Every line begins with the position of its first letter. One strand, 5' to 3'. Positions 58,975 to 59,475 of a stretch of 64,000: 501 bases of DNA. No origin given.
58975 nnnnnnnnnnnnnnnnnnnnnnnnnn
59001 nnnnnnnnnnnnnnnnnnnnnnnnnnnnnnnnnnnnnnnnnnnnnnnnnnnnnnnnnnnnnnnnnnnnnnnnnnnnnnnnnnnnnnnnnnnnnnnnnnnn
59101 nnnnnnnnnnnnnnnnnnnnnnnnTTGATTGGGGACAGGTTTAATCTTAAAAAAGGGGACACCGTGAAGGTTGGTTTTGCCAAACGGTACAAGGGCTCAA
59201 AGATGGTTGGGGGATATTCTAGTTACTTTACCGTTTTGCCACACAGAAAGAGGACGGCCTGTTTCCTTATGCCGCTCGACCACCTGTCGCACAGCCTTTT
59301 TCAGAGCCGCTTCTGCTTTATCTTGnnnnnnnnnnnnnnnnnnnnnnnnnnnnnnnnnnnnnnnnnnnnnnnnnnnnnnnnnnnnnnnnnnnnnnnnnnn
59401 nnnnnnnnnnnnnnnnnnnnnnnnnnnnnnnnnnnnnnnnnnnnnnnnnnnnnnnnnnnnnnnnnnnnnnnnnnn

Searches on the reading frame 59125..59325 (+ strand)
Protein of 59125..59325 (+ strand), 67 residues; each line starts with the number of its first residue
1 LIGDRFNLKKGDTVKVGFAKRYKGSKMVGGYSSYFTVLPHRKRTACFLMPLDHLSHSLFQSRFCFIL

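Call 23: search_protein_families(library=pfam, proteins=[window:59125-59325:+], max_evalue=1)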
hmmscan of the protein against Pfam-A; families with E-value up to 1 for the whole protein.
seq(67 aa): 0 families
